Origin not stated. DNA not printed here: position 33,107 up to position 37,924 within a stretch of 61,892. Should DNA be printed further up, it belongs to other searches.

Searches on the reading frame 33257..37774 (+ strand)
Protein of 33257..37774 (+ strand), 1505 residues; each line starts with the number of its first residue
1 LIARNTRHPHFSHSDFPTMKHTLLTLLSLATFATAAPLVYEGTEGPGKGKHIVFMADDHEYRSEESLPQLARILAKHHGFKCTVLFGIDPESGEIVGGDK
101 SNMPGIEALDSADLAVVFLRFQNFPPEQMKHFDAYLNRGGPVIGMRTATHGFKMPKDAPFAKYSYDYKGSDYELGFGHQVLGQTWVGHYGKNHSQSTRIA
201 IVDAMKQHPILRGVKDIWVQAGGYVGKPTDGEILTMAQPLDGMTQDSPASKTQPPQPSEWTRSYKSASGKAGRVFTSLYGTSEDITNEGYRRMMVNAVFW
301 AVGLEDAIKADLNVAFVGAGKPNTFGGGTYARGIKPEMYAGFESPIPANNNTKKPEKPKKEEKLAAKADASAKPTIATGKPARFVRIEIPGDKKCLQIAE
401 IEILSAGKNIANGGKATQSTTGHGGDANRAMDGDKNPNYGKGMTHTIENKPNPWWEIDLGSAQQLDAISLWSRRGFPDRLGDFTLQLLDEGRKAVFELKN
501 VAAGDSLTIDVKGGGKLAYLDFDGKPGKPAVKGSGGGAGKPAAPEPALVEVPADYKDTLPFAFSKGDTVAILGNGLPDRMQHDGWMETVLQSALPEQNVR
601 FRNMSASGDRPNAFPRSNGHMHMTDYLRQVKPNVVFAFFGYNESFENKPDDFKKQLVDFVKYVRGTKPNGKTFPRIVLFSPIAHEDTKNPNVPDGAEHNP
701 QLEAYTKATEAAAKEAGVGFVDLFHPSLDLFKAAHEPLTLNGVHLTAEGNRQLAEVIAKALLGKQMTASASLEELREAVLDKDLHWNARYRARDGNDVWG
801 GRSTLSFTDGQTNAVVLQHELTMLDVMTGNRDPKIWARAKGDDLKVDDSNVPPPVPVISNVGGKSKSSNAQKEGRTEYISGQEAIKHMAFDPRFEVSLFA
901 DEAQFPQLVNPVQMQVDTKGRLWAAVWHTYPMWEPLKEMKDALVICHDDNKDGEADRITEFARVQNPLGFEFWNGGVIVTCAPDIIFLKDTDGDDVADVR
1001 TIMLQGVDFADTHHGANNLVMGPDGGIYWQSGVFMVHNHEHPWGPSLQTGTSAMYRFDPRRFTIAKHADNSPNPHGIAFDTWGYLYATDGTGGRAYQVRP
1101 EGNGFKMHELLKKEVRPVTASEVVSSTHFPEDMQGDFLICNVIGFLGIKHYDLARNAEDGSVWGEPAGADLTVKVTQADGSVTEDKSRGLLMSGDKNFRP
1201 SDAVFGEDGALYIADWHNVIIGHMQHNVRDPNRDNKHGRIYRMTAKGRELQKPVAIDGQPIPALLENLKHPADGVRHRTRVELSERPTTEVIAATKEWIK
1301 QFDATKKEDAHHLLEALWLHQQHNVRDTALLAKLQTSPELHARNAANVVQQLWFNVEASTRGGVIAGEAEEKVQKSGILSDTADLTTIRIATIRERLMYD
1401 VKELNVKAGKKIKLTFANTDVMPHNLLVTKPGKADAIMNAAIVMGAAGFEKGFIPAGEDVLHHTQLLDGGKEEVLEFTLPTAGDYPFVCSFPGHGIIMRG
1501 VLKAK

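Call 36: search_protein_families(library=pfam, proteins=[window:33257-37774:+], max_evalue=0.0001)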
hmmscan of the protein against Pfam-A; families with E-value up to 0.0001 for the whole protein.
window:33257-37774:+ (1505 aa): 8 families
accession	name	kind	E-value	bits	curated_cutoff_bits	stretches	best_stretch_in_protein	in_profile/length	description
PF23500.1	DUF7133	-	1.7e-58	199.2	27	1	882-1246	3-384/385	Domain of unknown function (DUF7133)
PF13472.12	Lipase_GDSL_2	-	1.6e-12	48.7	32.9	1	583-751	20-177/178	GDSL-like Lipase/Acylhydrolase family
PF00127.26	Copper-bind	-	1.9e-11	44.6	21.2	1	1395-1503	10-97/99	Copper binding proteins, plastocyanin/azurin family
PF00657.28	Lipase_GDSL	-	2.2e-09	38.2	23.6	1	569-756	23-207/208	GDSL-like Lipase/Acylhydrolase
PF06283.17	ThuA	-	3.5e-09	37.7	33.4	1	107-301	46-209/209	Trehalose utilisation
PF22633.2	F5_F8_type_C_2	-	2e-08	35.2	27.8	1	429-510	1-80/91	NedA-like, galactose-binding domain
PF00754.31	F5_F8_type_C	-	3e-07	31.1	28.2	1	416-497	2-82/127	F5/8 type C domain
PF13473.12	Cupredoxin_1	-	2.3e-05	24.8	27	0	1399-1493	32-96/104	Cupredoxin-like domain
